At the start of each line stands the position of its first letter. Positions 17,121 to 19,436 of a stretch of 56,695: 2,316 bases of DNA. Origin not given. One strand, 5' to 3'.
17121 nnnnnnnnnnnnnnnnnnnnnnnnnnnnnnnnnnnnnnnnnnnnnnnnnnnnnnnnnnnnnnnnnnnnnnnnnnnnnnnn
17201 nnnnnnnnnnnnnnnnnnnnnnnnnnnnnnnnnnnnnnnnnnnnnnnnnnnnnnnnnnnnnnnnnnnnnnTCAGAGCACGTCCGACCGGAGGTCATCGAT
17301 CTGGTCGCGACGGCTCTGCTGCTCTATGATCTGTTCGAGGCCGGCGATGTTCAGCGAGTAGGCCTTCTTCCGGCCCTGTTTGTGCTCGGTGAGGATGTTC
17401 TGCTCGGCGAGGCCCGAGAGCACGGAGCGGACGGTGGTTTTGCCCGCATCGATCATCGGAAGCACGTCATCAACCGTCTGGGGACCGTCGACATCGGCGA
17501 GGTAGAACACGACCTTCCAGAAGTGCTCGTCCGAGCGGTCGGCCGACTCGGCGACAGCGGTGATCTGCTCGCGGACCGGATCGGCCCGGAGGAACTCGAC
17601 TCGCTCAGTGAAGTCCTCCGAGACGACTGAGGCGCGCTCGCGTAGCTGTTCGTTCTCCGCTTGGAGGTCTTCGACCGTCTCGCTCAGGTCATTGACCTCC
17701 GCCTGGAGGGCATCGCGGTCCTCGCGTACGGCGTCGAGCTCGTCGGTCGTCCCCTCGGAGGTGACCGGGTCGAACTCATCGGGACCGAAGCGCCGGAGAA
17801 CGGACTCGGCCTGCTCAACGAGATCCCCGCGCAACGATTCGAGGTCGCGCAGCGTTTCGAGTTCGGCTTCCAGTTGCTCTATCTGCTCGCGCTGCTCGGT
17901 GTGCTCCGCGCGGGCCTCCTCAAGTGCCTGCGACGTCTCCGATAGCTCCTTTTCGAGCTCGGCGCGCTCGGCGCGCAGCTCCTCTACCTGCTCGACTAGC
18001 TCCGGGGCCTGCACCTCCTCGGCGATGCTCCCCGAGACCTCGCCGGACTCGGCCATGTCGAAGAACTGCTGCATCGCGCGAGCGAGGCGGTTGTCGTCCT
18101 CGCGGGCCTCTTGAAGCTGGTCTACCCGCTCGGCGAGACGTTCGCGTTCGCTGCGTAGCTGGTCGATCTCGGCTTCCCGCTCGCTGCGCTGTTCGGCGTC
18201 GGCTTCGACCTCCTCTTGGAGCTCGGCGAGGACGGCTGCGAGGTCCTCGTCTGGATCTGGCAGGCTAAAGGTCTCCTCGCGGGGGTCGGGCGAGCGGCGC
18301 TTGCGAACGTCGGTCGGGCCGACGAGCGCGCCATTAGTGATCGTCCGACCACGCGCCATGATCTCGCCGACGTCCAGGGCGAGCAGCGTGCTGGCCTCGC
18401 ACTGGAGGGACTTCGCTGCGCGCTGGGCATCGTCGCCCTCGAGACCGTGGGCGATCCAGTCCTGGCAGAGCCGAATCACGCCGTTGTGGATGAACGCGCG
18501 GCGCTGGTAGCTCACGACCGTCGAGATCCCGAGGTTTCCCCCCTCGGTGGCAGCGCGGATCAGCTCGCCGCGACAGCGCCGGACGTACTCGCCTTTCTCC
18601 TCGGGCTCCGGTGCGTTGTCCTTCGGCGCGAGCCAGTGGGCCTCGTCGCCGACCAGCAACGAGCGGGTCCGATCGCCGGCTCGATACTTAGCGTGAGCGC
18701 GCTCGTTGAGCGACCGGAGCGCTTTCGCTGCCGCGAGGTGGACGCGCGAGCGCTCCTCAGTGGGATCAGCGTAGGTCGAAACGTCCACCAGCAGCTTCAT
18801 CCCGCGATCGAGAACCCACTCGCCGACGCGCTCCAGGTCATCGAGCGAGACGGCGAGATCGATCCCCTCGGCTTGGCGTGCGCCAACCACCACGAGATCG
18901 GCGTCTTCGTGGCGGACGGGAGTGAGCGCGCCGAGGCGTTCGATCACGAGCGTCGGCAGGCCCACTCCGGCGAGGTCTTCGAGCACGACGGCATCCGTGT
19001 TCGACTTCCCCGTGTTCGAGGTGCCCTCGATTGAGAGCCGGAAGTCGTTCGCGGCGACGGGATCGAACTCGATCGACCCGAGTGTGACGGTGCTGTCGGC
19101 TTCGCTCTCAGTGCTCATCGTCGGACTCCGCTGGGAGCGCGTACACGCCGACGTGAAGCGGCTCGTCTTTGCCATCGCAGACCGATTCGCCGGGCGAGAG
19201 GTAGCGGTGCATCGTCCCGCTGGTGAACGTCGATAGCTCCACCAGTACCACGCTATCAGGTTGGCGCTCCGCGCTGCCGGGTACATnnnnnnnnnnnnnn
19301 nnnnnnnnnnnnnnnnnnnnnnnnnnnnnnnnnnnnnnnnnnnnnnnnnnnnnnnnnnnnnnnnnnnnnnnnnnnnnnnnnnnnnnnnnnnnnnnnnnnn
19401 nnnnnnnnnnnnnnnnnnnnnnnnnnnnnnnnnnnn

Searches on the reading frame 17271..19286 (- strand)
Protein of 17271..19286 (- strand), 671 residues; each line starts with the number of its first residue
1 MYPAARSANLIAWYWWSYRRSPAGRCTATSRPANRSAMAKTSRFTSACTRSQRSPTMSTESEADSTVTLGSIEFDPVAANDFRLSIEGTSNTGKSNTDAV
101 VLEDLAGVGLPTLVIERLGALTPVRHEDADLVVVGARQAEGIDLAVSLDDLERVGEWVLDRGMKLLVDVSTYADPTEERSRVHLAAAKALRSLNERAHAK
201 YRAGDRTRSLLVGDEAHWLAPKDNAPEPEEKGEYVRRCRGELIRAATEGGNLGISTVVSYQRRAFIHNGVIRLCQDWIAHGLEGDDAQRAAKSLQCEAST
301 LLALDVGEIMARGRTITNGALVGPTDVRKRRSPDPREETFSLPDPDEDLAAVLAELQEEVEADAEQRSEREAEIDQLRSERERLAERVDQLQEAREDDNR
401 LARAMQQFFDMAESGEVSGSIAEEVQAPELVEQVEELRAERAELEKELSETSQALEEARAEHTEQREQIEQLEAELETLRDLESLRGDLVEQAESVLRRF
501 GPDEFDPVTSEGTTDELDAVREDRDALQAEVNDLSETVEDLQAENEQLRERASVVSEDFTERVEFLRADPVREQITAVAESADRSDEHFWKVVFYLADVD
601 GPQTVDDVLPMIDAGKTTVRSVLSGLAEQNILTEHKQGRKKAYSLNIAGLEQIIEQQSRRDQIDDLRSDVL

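Call 17: search_protein_families(library=phrogs, proteins=[window:17271-19286:-], max_evalue=0.00001)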
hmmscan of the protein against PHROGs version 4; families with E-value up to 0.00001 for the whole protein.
window:17271-19286:- (671 aa): 0 families

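Call 73: search_protein_families(library=pfam, proteins=[window:17271-19286:-], max_evalue=0.001)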
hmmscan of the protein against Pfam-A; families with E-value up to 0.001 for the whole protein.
window:17271-19286:- (671 aa): 5 families
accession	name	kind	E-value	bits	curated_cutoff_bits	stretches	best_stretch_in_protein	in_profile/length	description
PF06005.17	ZapB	-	1.3e-05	26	31.5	0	525-558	7-40/71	Cell division protein ZapB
PF03965.22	Penicillinase_R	-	0.00015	22.5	22.6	1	601-647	16-66/115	Penicillinase repressor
PF01166.23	TSC22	-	0.00017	22.1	30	1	519-553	11-45/57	TSC-22/dip/bun family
PF05911.16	FPP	-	0.00044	19.1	40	1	362-556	625-817/871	Filament-like plant protein, long coiled-coil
PF09789.14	CC149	-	0.00052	19.8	30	0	358-478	54-181/316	Coiled-coil domain-containing protein 149-A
